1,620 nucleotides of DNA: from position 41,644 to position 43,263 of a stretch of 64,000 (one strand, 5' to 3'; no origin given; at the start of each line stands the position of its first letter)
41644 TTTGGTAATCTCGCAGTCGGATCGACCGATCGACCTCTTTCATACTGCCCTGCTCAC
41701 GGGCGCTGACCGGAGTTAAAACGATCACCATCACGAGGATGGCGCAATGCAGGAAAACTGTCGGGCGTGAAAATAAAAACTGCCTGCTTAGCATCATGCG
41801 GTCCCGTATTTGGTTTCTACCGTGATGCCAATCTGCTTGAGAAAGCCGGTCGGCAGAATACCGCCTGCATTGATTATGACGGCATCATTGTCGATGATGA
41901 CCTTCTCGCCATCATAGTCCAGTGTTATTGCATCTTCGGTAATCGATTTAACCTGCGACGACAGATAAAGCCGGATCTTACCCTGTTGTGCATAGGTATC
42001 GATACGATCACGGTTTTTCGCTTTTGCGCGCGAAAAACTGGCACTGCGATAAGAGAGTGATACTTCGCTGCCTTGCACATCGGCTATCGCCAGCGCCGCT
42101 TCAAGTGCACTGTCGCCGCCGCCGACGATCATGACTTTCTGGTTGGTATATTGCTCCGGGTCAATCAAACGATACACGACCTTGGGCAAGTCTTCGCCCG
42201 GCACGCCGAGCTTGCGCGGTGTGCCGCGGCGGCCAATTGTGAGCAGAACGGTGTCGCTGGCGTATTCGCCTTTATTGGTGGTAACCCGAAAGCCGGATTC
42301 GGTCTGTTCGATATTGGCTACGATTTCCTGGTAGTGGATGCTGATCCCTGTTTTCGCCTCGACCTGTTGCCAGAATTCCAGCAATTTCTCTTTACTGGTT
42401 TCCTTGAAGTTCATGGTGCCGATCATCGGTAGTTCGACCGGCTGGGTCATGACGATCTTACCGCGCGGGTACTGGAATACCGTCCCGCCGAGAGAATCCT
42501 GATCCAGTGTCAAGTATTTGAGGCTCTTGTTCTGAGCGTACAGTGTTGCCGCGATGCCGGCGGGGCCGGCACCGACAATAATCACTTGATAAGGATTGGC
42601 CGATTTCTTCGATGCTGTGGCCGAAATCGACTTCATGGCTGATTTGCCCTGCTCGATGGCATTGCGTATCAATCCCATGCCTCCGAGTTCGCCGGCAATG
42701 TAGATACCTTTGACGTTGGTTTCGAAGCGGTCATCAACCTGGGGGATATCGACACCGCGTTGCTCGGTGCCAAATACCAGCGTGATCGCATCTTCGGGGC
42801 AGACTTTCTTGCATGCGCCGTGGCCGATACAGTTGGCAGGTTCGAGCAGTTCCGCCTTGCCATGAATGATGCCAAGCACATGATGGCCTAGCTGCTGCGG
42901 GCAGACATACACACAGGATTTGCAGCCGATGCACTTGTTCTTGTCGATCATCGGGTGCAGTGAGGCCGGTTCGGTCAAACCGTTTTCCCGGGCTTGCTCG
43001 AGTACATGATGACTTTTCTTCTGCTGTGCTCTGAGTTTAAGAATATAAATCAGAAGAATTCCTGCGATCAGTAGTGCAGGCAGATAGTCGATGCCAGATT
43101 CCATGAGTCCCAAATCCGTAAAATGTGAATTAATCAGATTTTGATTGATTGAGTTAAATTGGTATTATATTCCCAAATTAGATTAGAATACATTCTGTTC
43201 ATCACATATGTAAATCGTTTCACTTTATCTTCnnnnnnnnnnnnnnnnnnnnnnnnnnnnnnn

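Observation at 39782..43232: Divergent partner operon: membrane-anchored 2x[4Fe-4S] flavoprotein translationally coupled to a secreted Sel1+ankyrin repeat protein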

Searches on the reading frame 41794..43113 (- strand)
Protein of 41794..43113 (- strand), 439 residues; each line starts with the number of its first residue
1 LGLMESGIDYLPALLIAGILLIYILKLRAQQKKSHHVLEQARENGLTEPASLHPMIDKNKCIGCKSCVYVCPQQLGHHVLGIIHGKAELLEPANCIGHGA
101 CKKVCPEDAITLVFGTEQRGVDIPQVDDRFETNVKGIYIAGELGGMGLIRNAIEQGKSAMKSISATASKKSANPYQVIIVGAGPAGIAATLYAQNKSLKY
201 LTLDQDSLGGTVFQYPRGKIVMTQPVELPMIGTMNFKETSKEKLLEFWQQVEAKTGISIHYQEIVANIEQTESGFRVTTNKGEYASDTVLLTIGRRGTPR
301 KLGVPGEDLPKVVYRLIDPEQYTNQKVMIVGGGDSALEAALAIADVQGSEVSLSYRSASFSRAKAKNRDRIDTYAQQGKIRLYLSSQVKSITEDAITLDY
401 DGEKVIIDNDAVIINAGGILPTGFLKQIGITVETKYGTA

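Call 5: search_protein_families(library=pfam, proteins=[window:41794-43113:-], max_evalue=0.01)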
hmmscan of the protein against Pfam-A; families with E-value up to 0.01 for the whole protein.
window:41794-43113:- (439 aa): 28 families (the best 25 are shown)
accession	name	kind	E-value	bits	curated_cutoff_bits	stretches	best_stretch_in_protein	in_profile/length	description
PF13738.12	Pyr_redox_3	-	1.8e-44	152.7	30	1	178-433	1-282/305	Pyridine nucleotide-disulphide oxidoreductase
PF07992.20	Pyr_redox_2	-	5.5e-28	98.7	26.1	1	175-433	1-253/291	Pyridine nucleotide-disulphide oxidoreductase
PF12797.12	Fer4_2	-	1.2e-11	44.2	24.5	2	53-72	2-21/22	4Fe-4S binding domain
PF03486.20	HI0933_like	-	9.2e-10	38.8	50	1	237-300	104-169/244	HI0933-like protein Rossmann domain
PF13237.11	Fer4_10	-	1.1e-09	38.5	25.5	1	54-106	2-53/53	4Fe-4S dicluster domain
PF00070.33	Pyr_redox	-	2.5e-09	37.9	22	1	326-395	1-70/82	Pyridine nucleotide-disulphide oxidoreductase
PF00037.32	Fer4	-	6.3e-09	35.7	21.1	1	55-73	2-20/24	4Fe-4S binding domain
PF12838.12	Fer4_7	-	9.9e-09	36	27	2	60-109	1-52/52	4Fe-4S dicluster domain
PF14697.11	Fer4_21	-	1.1e-08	35.5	35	1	55-112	2-59/59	4Fe-4S dicluster domain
PF12837.12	Fer4_6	-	7.7e-08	32.4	25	1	56-72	4-20/24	4Fe-4S binding domain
PF13187.11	Fer4_9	-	1.6e-06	28.5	27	2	60-110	1-52/52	4Fe-4S dicluster domain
PF13484.11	Fer4_16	-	2.3e-06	28.7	30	0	57-73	49-65/66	4Fe-4S double cluster binding domain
PF01946.23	Thi4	-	1.2e-05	25.1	26.2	0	176-211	19-56/235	Thi4 family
PF13534.11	Fer4_17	-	1.4e-05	25.9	22.2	1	31-75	19-60/61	4Fe-4S dicluster domain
PF13459.11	Fer4_15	-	3.5e-05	24.9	22.4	0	56-73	3-20/66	4Fe-4S single cluster domain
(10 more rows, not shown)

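Call 6: search_protein_families(library=ncbifam, proteins=[window:41794-43113:-], max_evalue=0.01)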
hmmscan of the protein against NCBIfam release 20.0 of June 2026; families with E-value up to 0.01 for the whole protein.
window:41794-43113:- (439 aa): 132 families (the best 25 are shown)
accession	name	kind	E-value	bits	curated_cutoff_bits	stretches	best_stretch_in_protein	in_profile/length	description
TIGR04018.1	Bthiol_YpdA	hypoth_equivalog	1.2e-51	175.4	339.9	1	177-435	2-264/316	YpdA family putative bacillithiol disulfide reductase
TIGR01292.1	TRX_reduct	equivalog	9e-27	93.6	343.45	1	175-428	1-246/300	thioredoxin-disulfide reductase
TIGR03140.1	AhpF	equivalog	3.7e-19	68.7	502.9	1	163-356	202-384/515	alkyl hydroperoxide reductase subunit F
TIGR03143.1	AhpF_homolog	hypoth_equivalog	2.8e-16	59.2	687.65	1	175-394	5-208/555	putative alkyl hydroperoxide reductase F subunit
TIGR01350.1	lipoamide_DH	equivalog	1.1e-14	54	408.8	1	175-212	2-39/461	dihydrolipoyl dehydrogenase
NF007614.0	PRK10262.1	equivalog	1.2e-14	54.2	644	1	176-396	8-216/321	thioredoxin-disulfide reductase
NF040505.1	ArsO_flavin_mono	equivalog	6.2e-14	52.2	425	1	176-341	2-177/346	ArsO family NAD(P)H-dependent flavin-containing monooxygenase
NF040770.1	hetero_SS_HdrA2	exception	2.5e-13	49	1100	1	44-119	562-632/777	CoB-CoM heterodisulfide reductase HdrA2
NF040864.1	HgcB_ferredoxin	equivalog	5.9e-12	45.3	99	1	56-114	11-65/93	mercury methylation ferredoxin HgcB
NF004945.0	PRK06292.2-3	equivalog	1.2e-11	44.2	494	1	275-419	119-266/457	dihydrolipoyl dehydrogenase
NF009410.0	PRK12771.1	subfamily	1.8e-11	43.4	516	2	60-114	513-564/566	NAD(P)-binding protein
NF004776.0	PRK06116.1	equivalog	3.2e-11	42.9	480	0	244-304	210-272/450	glutathione-disulfide reductase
TIGR00275.1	TIGR00275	subfamily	3.7e-11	42.5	183.8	1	239-300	103-164/401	aminoacetone oxidase family FAD-binding enzyme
TIGR02936.1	fdxN_nitrog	equivalog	1.9e-10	40.7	80.55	2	52-76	63-87/91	ferredoxin III, nif-specific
NF009409.0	PRK12770.1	subfamily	3.4e-10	39.5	343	1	168-378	12-225/360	putative glutamate synthase subunit beta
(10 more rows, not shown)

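Call 8: find_homologous_proteins(query=window:41794-43113:-, max_evalue=1e-20)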
Query window:41794-43113:- (439 aa): 8000 proteins with E <= 1e-20 among 8000 candidates; the best 120 are listed.
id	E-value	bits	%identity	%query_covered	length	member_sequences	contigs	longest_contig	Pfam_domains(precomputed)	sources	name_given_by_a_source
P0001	8.7e-287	968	100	99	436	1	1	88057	PF14697.12,PF07992.21,PF12837.13,PF00070.34,PF03486.21,PF13484.12,PF12838.13,PF13534.12,PF01946.24,PF12797.13,PF00037.33,PF13738.13,PF13237.12,PF13187.12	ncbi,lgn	-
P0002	3.7e-239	812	83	99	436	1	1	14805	PF14697.12,PF07992.21,PF12837.13,PF00070.34,PF03486.21,PF13484.12,PF12838.13,PF13534.12,PF12831.14,PF12797.13,PF00037.33,PF13738.13,PF13237.12,PF13187.12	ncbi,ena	-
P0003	4.7e-232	788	81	99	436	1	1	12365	PF14697.12,PF07992.21,PF12837.13,PF00070.34,PF03486.21,PF12838.13,PF13534.12,PF13434.13,PF12797.13,PF00037.33,PF13738.13,PF13237.12,PF13187.12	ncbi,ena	-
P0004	5.5e-218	742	79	93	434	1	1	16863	PF14697.12,PF07992.21,PF12837.13,PF00070.34,PF03486.21,PF13484.12,PF12838.13,PF13534.12,PF13459.12,PF12797.13,PF00037.33,PF13738.13,PF13237.12,PF13187.12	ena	-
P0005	1.1e-217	741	76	99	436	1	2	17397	PF14697.12,PF12797.13,PF07992.21,PF12837.13,PF00070.34,PF00037.33,PF13738.13,PF03486.21,PF12838.13,PF13237.12,PF13187.12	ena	-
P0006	1.5e-217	740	77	95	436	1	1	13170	PF14697.12,PF07992.21,PF12837.13,PF00070.34,PF03486.21,PF12838.13,PF13534.12,PF13459.12,PF12797.13,PF00037.33,PF13738.13,PF13237.12,PF13187.12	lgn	-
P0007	3.1e-217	739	74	99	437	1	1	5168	PF14697.12,PF07992.21,PF12837.13,PF00070.34,PF03486.21,PF13484.12,PF12838.13,PF13534.12,PF13459.12,PF01134.29,PF12797.13,PF00037.33,PF13738.13,PF13237.12,PF13187.12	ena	-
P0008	2.8e-215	733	77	95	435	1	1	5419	PF14697.12,PF07992.21,PF12837.13,PF00070.34,PF03486.21,PF12838.13,PF13534.12,PF13459.12,PF01134.29,PF12797.13,PF00037.33,PF13738.13,PF13237.12,PF13187.12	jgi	-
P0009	4.2e-215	732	76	98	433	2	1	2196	PF14697.12,PF07992.21,PF12837.13,PF00070.34,PF03486.21,PF13484.12,PF12838.13,PF13534.12,PF13459.12,PF12797.13,PF00037.33,PF13738.13,PF13237.12,PF13187.12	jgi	-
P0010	5.7e-215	732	75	99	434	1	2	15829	PF14697.12,PF07992.21,PF12837.13,PF00070.34,PF03486.21,PF12838.13,PF13534.12,PF13459.12,PF01134.29,PF12797.13,PF00037.33,PF13738.13,PF13237.12,PF13187.12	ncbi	-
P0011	7.1e-215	732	76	98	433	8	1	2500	PF14697.12,PF07992.21,PF12837.13,PF00070.34,PF03486.21,PF13484.12,PF12838.13,PF13534.12,PF13459.12,PF01134.29,PF12831.14,PF01946.24,PF12797.13,PF00037.33,PF13738.13,PF13237.12,PF13187.12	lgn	-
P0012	1.4e-213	727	74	99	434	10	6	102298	PF14697.12,PF07992.21,PF12837.13,PF00070.34,PF03486.21,PF13484.12,PF12838.13,PF13534.12,PF13459.12,PF01134.29,PF12831.14,PF12797.13,PF00037.33,PF13738.13,PF13237.12,PF13187.12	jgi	-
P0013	1.4e-213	727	75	99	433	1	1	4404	PF14697.12,PF07992.21,PF12837.13,PF00070.34,PF03486.21,PF13484.12,PF12838.13,PF13534.12,PF01134.29,PF12797.13,PF00037.33,PF13738.13,PF13237.12,PF13187.12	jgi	-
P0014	1.8e-213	727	76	98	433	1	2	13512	PF14697.12,PF07992.21,PF12837.13,PF00070.34,PF03486.21,PF13484.12,PF12838.13,PF13459.12,PF12797.13,PF00037.33,PF13738.13,PF13237.12,PF13187.12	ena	-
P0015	2.3e-213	727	76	98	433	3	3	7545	PF14697.12,PF07992.21,PF12837.13,PF00070.34,PF03486.21,PF13484.12,PF12838.13,PF13534.12,PF13459.12,PF01134.29,PF01946.24,PF12797.13,PF00037.33,PF13738.13,PF13237.12,PF13187.12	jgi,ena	-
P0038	3.9e-209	713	73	99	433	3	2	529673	PF14697.12,PF07992.21,PF12837.13,PF00070.34,PF03486.21,PF13484.12,PF12838.13,PF13534.12,PF13454.13,PF13459.12,PF12831.14,PF01946.24,PF12797.13,PF00890.31,PF00037.33,PF13738.13,PF13237.12,PF13370.12,PF13187.12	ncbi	-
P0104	6.1e-199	679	69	99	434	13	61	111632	PF14697.12,PF07992.21,PF12837.13,PF00070.34,PF03486.21,PF13484.12,PF12838.13,PF13534.12,PF01134.29,PF12831.14,PF01266.31,PF12797.13,PF00037.33,PF13738.13,PF13237.12,PF13187.12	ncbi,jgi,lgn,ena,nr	ncbi:MAG: NAD(P)-binding domain-containing protein [Gammaproteobacteria bacterium]|jgi:thioredoxin r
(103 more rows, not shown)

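Call 10: find_encoding_contigs(protein=P0001, flank=10000, max_places=3)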
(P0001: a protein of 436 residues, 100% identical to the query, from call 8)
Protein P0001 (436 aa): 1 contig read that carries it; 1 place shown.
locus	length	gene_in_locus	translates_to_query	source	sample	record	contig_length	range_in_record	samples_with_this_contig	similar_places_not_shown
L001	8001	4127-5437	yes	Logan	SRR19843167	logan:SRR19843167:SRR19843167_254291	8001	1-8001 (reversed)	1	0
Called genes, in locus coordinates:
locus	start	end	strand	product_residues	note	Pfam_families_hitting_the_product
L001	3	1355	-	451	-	?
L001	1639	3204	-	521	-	PF22113:Mtrc-MtrF_II-IV_dom (faint), PF02085:Cytochrom_CIII (faint), PF14537:Cytochrom_c3_2 (faint), PF14522:Cytochrome_C7 (weak)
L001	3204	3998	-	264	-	-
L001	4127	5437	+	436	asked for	PF00037:Fer4 (weak), PF12797:Fer4_2 (weak), PF12837:Fer4_6 (weak), PF13237:Fer4_10, PF14697:Fer4_21, PF12838:Fer4_7 (weak), PF07992:Pyr_redox_2, PF13738:Pyr_redox_3, +6 more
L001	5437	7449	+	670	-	-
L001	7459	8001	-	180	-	?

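Call 11: find_encoding_contigs(protein=P0038, flank=10000, max_places=3)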
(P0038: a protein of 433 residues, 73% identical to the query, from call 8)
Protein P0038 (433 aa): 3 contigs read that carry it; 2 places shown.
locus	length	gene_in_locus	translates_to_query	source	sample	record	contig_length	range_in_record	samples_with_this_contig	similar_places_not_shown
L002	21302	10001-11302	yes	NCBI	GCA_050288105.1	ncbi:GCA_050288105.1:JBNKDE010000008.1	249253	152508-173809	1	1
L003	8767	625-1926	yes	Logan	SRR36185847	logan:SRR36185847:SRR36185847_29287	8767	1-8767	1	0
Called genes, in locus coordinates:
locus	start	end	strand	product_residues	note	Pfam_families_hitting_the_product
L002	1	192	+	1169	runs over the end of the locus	PF02463:SMC_N, PF13175:AAA_15, PF13304:AAA_21 (weak), PF13476:AAA_23, PF24161:CCDC39 (faint), PF10473:CENP-F_leu_zip (weak)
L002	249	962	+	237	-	PF04354:ZipA_C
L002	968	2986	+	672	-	PF22745:Nlig-Ia, PF01653:DNA_ligase_aden, PF03120:OB_DNA_ligase, PF03119:DNA_ligase_ZBD, PF12826:HHH_2, PF14520:HHH_5 (weak), PF00533:BRCT, PF12738:PTCB-BRCT (weak)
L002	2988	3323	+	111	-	-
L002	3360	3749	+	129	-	PF01641:SelR, PF24046:At4g08330 (faint)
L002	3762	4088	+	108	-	PF01491:Frataxin_Cyay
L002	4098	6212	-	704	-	-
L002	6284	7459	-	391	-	PF02085:Cytochrom_CIII (faint), PF14522:Cytochrome_C7 (faint), PF14537:Cytochrom_c3_2 (faint), PF22113:Mtrc-MtrF_II-IV_dom (faint)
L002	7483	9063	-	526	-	PF02085:Cytochrom_CIII (faint), PF14522:Cytochrome_C7 (faint), PF14537:Cytochrom_c3_2 (weak), PF22113:Mtrc-MtrF_II-IV_dom (faint)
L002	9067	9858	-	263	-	-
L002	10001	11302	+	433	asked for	PF00037:Fer4 (weak), PF12797:Fer4_2 (weak), PF12837:Fer4_6 (weak), PF12838:Fer4_7 (weak), PF13237:Fer4_10, PF14697:Fer4_21, PF07992:Pyr_redox_2, PF13738:Pyr_redox_3, +11 more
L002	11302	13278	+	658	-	PF08238:Sel1, PF12796:Ank_2, PF13857:Ank_5, PF13637:Ank_4, PF12796:Ank_2, PF12796:Ank_2, PF12796:Ank_2, PF13637:Ank_4, +8 more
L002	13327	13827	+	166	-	-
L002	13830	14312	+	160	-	PF04461:YajQ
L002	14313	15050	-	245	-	PF04445:SAM_MT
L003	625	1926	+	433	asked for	PF00037:Fer4 (weak), PF12797:Fer4_2 (weak), PF12837:Fer4_6 (weak), PF12838:Fer4_7 (weak), PF13237:Fer4_10, PF14697:Fer4_21, PF07992:Pyr_redox_2, PF13738:Pyr_redox_3, +11 more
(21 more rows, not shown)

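Call 12: find_encoding_contigs(protein=P0104, flank=10000, max_places=6)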
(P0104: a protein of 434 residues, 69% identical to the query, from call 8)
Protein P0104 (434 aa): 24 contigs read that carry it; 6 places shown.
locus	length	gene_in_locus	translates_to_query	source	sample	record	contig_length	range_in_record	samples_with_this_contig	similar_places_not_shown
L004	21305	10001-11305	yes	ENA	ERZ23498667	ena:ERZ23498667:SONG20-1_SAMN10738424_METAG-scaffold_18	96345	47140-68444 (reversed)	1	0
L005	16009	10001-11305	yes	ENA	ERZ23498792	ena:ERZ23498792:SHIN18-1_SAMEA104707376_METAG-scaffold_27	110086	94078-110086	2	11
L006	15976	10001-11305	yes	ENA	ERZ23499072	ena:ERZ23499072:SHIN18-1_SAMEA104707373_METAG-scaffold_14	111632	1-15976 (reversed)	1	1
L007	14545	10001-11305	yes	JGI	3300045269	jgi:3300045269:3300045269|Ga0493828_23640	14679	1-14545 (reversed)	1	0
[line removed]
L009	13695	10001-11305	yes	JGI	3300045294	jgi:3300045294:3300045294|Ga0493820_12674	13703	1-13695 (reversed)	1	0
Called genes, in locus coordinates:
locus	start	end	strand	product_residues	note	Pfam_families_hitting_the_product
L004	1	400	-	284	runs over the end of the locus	PF23914:TPR_CcmH_CycH, PF23892:Ig_CycH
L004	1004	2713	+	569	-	-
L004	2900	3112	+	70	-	-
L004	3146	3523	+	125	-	-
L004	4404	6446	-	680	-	-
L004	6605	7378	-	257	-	PF02085:Cytochrom_CIII (faint), PF14522:Cytochrome_C7 (faint), PF14537:Cytochrom_c3_2 (faint)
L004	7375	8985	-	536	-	PF02085:Cytochrom_CIII (faint), PF14522:Cytochrome_C7 (faint), PF14537:Cytochrom_c3_2 (faint)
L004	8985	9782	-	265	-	-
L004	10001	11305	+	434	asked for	PF00037:Fer4 (weak), PF12797:Fer4_2, PF12837:Fer4_6 (weak), PF13237:Fer4_10, PF14697:Fer4_21, PF12838:Fer4_7 (weak), PF07992:Pyr_redox_2, PF13738:Pyr_redox_3, +8 more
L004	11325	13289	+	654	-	PF08238:Sel1 (weak), PF12796:Ank_2, PF13857:Ank_5 (weak), PF12796:Ank_2, PF12796:Ank_2, PF13857:Ank_5, PF13637:Ank_4, PF12796:Ank_2, +7 more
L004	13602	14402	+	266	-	PF20112:DUF6502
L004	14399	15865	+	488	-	PF18914:DUF5666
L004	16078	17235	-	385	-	PF00089:Trypsin, PF13365:Trypsin_2, PF00595:PDZ (weak), PF13180:PDZ_2, PF17820:PDZ_6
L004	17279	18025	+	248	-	PF01784:DUF34_NIF3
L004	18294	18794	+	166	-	PF00355:Rieske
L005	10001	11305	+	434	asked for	PF00037:Fer4 (weak), PF12797:Fer4_2, PF12837:Fer4_6 (weak), PF13237:Fer4_10, PF14697:Fer4_21, PF12838:Fer4_7 (weak), PF07992:Pyr_redox_2, PF13738:Pyr_redox_3, +8 more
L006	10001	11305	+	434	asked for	PF00037:Fer4 (weak), PF12797:Fer4_2, PF12837:Fer4_6 (weak), PF13237:Fer4_10, PF14697:Fer4_21, PF12838:Fer4_7 (weak), PF07992:Pyr_redox_2, PF13738:Pyr_redox_3, +8 more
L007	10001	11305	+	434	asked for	PF00037:Fer4 (weak), PF12797:Fer4_2, PF12837:Fer4_6 (weak), PF13237:Fer4_10, PF14697:Fer4_21, PF12838:Fer4_7 (weak), PF07992:Pyr_redox_2, PF13738:Pyr_redox_3, +8 more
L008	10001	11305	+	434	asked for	PF00037:Fer4 (weak), PF12797:Fer4_2, PF12837:Fer4_6 (weak), PF13237:Fer4_10, PF14697:Fer4_21, PF12838:Fer4_7 (weak), PF07992:Pyr_redox_2, PF13738:Pyr_redox_3, +8 more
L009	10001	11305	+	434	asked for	PF00037:Fer4 (weak), PF12797:Fer4_2, PF12837:Fer4_6 (weak), PF13237:Fer4_10, PF14697:Fer4_21, PF12838:Fer4_7 (weak), PF07992:Pyr_redox_2, PF13738:Pyr_redox_3, +8 more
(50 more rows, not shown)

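Call 19: find_related_loci(query=A1, collection=genome_contigs, flank=10000)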
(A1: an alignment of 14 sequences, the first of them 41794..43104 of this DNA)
Query A1 (436 aa) in genome_contigs; peptide patterns used: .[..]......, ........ (x = any residue, [..] = any of these).
600 stretches matched a pattern (row limit reached: there are more); 585 encode a relative of the query (tblastn E <= 1e-3); the best 80 are kept; 80 distinct loci.
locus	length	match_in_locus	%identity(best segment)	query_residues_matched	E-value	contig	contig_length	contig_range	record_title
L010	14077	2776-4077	75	1-436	0e+0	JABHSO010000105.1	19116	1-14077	MAG: Gammaproteobacteria bacterium isolate SI039_bin4 k141_926711, whole genome shotgun sequence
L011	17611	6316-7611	74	1-435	0e+0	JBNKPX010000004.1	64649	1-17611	MAG: Gammaproteobacteria bacterium isolate G1.bin.3.strict NODE_4_length_64649_cov_11.195379, whole genome shotgun seque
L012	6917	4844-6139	69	1-436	0e+0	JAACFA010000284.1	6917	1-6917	MAG: Gammaproteobacteria bacterium isolate bin.4 scaffold_31195, whole genome shotgun sequence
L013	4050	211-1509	70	5-436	0e+0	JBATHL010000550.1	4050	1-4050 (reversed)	MAG: Gammaproteobacteria bacterium isolate MFD10361_ilm_asm_bin2 k127_192674, whole genome shotgun sequence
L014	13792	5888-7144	70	17-435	0e+0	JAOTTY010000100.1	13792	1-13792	MAG: Gammaproteobacteria bacterium isolate 13_July_SF_Bin35 13_July_SF_Bin35_scaffold_1697_c1, whole genome shotgun sequ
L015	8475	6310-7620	62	1-436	3e-177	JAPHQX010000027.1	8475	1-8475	MAG: Gammaproteobacteria bacterium isolate N1D-Bin_17 c_000000447706, whole genome shotgun sequence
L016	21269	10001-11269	60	8-436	8e-176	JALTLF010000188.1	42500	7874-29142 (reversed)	MAG: Chromatiales bacterium isolate S139_maxbin2_scaf2bin.311 S139_NODE_486_length_42500_cov_61.002596, whole genome sho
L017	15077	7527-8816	60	8-436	4e-175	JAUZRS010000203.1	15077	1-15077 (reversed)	MAG: Gammaproteobacteria bacterium isolate 12ROV5_HD12-AMOR20_M1286 AMOR20_M1286_contig203, whole genome shotgun sequenc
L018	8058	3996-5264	59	8-436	5e-174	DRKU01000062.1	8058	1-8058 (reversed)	MAG TPA_asm: Gammaproteobacteria bacterium isolate HyVt-448 HyVt-448_k145_1304753, whole genome shotgun sequence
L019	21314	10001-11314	59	1-436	5e-173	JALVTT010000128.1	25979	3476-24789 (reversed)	MAG: Sedimenticola sp. isolate M1_metabat2_scaf2bin.028 M1_NODE_425_length_25979_cov_3.413972, whole genome shotgun sequ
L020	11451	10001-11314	60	1-436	3e-172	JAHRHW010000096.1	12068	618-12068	MAG: Candidatus Thiodiazotropha taylori isolate LUC18009_Mgill_PainPondCtena NODE_98_length_12068_cov_5.386581, whole ge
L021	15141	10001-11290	61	10-436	1e-171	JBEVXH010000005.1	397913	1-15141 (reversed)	MAG: Candidatus Thiodiazotropha sp. isolate CTENA5 L149 c_000000000005, whole genome shotgun sequence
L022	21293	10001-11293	60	5-436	1e-171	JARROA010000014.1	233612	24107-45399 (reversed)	MAG: Candidatus Thiodiazotropha sp. isolate Spart_138_MAG scaffold_20, whole genome shotgun sequence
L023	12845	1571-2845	60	8-436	2e-171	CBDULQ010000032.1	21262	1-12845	MAG TPA_asm: uncultured Gammaproteobacteria bacterium isolate SRR18550247_metabat2_13 genome assembly, contig: ERZ250748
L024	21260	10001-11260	60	8-435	8e-171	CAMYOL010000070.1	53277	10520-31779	MAG: uncultured Ectothiorhodospiraceae bacterium isolate ES_Gamma_064 genome assembly, contig: scaffold_718, whole genom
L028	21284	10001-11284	59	10-435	1e-166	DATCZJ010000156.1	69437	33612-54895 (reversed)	MAG TPA_asm: Woeseiaceae bacterium isolate SMAG_U67 k141_1071877, whole genome shotgun sequence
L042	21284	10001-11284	58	11-436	2e-164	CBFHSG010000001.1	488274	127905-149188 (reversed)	MAG: Woeseiaceae bacterium isolate AGTU_64_bin_15_strict genome assembly, contig: AGTU_64_bin_15_strict_c1, whole genome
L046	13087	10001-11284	58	11-436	9e-164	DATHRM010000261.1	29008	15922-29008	MAG TPA_asm: Woeseiaceae bacterium isolate SMAG_U16025 k141_431741, whole genome shotgun sequence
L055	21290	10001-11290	56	10-435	2e-161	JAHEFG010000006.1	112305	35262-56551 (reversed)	MAG: Gammaproteobacteria bacterium isolate Ww313 NODE_117_length_112305_cov_12.383673, whole genome shotgun sequence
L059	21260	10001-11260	57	15-436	2e-160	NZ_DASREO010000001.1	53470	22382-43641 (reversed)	MAG: Bradyrhizobium sp. isolate SMAG_U10008 k141_1148659, whole genome shotgun sequence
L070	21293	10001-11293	55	7-435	2e-159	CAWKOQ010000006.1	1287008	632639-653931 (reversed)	MAG: uncultured Gammaproteobacteria bacterium isolate MFD03551.bin.1.156 genome assembly, contig: contig_23985, whole ge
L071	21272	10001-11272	58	11-436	2e-159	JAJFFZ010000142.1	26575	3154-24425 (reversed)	MAG: Marinicaulis sp. isolate OFTM183 OFTM183_141, whole genome shotgun sequence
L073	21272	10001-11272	56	11-436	7e-159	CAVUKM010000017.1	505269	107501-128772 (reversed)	MAG: uncultured Alphaproteobacteria bacterium isolate MFD01872.bin.1.75 genome assembly, contig: contig_48608, whole gen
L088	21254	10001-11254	56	16-435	2e-157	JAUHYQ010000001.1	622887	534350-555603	MAG: Gammaproteobacteria bacterium isolate 3_bin.74 NODE_15_length_622887_cov_2.666046, whole genome shotgun sequence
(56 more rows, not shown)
